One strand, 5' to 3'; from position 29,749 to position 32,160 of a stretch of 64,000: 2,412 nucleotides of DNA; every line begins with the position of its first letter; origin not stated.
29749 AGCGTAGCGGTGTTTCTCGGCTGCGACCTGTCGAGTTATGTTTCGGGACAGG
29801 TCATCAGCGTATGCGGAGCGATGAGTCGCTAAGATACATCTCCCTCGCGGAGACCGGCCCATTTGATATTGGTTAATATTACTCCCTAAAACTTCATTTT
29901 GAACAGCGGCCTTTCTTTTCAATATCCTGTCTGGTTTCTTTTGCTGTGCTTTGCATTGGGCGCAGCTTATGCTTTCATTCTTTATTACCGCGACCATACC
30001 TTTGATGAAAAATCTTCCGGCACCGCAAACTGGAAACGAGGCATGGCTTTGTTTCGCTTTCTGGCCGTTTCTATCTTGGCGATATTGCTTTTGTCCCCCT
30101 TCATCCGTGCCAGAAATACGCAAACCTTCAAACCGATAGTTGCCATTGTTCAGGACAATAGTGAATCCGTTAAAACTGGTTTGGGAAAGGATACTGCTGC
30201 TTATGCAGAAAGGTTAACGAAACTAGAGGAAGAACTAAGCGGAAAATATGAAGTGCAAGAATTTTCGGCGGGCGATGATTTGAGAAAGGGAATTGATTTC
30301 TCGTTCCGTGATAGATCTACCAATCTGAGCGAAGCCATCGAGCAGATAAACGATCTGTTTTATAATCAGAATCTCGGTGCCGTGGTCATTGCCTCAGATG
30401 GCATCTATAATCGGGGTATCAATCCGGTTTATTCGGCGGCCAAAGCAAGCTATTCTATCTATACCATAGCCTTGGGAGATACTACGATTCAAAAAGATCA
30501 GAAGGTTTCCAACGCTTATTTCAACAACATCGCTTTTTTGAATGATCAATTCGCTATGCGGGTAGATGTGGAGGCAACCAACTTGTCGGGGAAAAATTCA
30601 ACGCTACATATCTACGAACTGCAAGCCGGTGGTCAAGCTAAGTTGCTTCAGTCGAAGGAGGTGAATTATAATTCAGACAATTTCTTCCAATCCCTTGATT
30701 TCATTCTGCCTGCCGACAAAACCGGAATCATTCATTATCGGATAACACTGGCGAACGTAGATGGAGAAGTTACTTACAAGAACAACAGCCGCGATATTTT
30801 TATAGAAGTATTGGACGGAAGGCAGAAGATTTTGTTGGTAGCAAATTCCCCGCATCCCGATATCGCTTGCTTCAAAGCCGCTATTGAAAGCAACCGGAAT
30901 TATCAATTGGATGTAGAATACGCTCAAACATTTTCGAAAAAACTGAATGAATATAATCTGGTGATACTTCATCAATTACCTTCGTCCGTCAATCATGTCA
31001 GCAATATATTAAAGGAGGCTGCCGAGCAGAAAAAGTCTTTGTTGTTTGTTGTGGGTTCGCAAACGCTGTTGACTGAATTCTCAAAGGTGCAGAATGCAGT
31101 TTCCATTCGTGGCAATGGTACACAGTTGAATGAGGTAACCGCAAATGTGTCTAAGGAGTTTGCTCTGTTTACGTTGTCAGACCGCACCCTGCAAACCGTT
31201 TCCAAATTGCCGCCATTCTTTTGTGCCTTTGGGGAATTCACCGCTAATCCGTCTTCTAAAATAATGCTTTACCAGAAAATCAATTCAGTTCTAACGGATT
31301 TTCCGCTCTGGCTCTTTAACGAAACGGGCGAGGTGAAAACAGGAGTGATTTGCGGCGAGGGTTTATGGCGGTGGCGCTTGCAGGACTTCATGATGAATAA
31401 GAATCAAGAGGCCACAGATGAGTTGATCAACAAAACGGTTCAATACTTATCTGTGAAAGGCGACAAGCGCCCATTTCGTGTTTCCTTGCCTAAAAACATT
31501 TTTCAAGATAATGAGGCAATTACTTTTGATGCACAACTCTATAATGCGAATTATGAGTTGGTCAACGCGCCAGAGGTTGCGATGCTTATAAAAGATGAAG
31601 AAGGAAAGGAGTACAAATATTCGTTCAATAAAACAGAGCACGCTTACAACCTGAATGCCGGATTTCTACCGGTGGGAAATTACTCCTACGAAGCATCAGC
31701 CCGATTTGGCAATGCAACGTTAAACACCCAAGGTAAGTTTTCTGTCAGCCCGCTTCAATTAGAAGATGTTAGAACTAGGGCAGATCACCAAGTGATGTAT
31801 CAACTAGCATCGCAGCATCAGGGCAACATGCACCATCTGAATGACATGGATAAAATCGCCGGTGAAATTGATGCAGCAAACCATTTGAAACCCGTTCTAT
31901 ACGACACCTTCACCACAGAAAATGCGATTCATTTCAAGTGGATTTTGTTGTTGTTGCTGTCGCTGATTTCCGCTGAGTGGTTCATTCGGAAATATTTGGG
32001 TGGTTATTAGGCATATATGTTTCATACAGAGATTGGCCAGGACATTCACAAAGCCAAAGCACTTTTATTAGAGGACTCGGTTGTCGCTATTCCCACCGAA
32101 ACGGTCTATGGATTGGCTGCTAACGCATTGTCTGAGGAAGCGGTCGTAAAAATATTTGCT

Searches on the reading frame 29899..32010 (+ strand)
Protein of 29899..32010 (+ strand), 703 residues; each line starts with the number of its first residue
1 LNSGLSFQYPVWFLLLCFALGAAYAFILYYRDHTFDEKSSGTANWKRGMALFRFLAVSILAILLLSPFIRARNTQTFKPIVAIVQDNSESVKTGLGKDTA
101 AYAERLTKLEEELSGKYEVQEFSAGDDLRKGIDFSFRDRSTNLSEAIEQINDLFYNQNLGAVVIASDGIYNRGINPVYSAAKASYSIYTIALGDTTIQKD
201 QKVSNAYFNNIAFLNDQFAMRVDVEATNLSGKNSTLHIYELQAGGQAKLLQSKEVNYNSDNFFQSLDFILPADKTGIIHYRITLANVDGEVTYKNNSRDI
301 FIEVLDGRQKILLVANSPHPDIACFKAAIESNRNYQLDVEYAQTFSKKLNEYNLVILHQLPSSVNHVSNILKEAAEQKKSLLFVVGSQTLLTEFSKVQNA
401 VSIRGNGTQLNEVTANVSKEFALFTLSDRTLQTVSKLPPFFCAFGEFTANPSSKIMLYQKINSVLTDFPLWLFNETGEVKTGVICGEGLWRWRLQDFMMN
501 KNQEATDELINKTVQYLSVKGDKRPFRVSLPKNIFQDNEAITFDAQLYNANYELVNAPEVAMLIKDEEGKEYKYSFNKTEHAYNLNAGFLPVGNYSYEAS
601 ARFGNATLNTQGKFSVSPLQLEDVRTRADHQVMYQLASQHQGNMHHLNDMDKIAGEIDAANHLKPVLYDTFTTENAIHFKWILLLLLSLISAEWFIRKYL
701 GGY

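Call 61: search_protein_families(library=pfam, proteins=[window:29899-32010:+], max_evalue=0.001)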
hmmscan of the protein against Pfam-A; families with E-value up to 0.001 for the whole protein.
window:29899-32010:+ (703 aa): 0 families

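Call 81: find_related_loci(query=window:29899-32010:+, collection=genome_contigs, flank=5000)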
Query window:29899-32010:+ (703 aa) in genome_contigs; peptide patterns used: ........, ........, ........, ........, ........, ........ (x = any residue, [..] = any of these).
93 stretches matched a pattern; 15 encode a relative of the query (tblastn E <= 1e-3); 15 distinct loci.
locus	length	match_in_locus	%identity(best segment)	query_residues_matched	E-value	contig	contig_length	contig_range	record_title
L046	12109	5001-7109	74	1-703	0e+0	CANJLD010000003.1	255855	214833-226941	MAG: Bacteroidetes bacterium isolate RH-23may17-677 genome assembly, contig: RH-23may17-C179, whole genome shotgun seque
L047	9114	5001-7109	72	1-703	0e+0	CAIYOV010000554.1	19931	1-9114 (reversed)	MAG: uncultured Bacteroidetes bacterium isolate LJ_bin-3609 genome assembly, contig: bin-3609:554/556, whole genome shot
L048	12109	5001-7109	71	1-703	0e+0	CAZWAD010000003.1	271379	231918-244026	MAG TPA_asm: uncultured Chitinophaga sp. isolate SRP287453_co1_292 genome assembly, contig: NODE_20_length_271379_cov_9.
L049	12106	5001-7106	73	1-703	0e+0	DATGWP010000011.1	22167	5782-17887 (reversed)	MAG TPA_asm: Chitinophagales bacterium isolate SMAG_U10585 k141_444223, whole genome shotgun sequence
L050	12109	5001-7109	70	1-703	0e+0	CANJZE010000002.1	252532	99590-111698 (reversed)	MAG: Bacteroidetes bacterium isolate RH-26jul17-168 genome assembly, contig: RH-26jul17-C43, whole genome shotgun sequen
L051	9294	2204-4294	65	1-703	0e+0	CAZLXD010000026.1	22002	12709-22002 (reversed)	MAG TPA_asm: uncultured Chitinophaga sp. isolate binchicken_co16_334 genome assembly, contig: NODE_3973_length_22002_cov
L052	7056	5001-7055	66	1-685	0e+0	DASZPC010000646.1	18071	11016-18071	MAG TPA_asm: Chitinophagales bacterium isolate SMAG_U5961 k141_731219, whole genome shotgun sequence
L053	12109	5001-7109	66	1-703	0e+0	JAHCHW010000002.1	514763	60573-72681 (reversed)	MAG: Chitinophagales bacterium isolate TGS_BAC7 BAC7_2, whole genome shotgun sequence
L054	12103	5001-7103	64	1-703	0e+0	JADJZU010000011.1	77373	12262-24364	MAG: Bacteroidetes bacterium isolate Lyne_18-Q3-R50-59_MAXAC.253 tig00020432-10-782440, whole genome shotgun sequence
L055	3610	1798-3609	72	1-605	0e+0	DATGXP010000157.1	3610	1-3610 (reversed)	MAG TPA_asm: Chitinophagales bacterium isolate SMAG_U10612 k141_261391, whole genome shotgun sequence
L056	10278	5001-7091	43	4-703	0e+0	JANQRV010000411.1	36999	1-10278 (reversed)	MAG: Saprospiraceae bacterium isolate IP29b_bin.78 k99_1150909, whole genome shotgun sequence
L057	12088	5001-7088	44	5-703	0e+0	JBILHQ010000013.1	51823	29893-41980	MAG: Saprospiraceae bacterium isolate ME2017-04-21_3300034107_group7_bin51 Rohwer_bin601_scaffold_129_c1, whole genome s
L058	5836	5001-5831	71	1-277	5e-125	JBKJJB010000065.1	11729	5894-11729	MAG: Chitinophagales bacterium isolate ant_bin.189 S1Ck117_3145952_flag_0_multi_13.4143_len_11729, whole genome shotgun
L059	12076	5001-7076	41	7-703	1e-175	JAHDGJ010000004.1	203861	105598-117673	MAG: Saprospiraceae bacterium isolate MAG-43 RZ_140, whole genome shotgun sequence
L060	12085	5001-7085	45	5-703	0e+0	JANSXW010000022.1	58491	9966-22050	MAG: bacterium isolate bin.35 k141_25660_length_58491_cov_73.8066, whole genome shotgun sequence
